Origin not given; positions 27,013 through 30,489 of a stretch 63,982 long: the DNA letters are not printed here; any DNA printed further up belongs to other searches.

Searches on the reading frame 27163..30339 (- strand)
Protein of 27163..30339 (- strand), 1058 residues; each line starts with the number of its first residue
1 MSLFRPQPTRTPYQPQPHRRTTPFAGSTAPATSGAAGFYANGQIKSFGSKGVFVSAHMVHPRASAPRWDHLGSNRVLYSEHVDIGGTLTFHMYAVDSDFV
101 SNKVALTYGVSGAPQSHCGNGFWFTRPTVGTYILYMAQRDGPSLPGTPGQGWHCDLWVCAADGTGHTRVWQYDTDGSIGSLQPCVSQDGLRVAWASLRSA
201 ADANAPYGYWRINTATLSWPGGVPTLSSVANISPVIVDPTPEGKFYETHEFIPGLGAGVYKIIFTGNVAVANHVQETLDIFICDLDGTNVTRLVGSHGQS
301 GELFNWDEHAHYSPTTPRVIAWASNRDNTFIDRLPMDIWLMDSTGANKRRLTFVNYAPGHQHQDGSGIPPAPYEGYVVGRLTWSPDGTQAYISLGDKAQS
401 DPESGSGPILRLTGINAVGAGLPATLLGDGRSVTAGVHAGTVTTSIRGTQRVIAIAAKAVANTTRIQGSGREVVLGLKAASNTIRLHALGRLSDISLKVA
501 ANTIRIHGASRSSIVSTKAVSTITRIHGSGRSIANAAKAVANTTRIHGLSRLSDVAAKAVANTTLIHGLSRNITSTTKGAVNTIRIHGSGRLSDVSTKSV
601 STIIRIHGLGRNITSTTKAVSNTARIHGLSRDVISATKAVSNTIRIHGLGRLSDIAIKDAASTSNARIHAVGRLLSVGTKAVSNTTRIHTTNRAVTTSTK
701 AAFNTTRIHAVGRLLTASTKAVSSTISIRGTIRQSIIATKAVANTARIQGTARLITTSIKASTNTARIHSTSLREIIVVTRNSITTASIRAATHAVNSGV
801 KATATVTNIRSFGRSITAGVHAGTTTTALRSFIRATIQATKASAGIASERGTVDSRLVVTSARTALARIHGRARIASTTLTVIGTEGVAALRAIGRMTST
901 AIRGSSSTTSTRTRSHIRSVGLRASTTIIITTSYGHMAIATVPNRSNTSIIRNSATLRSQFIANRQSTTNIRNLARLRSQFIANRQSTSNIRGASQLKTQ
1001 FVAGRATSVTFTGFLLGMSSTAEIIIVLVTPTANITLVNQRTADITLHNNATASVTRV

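Call 12: search_protein_families(library=phrogs, proteins=[window:27163-30339:-], max_evalue=0.001)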
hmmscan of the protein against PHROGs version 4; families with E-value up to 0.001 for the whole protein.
window:27163-30339:- (1058 aa): 0 families

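Call 50: search_protein_families(library=pfam, proteins=[window:27163-30339:-], max_evalue=0.1)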
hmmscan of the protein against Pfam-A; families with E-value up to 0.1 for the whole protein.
window:27163-30339:- (1058 aa): 2 families
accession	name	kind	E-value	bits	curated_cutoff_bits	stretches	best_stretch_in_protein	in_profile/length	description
PF21264.3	DYNC2H1_AAA_dom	-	0.0096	16.5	27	0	546-579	53-86/96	Cytoplasmic dynein 2 heavy chain 1, AAA+ ATPase domain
PF23254.1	KH_PARP14_8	-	0.015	15.6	27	0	623-644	41-62/66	PARP14-like, eighth type I KH domain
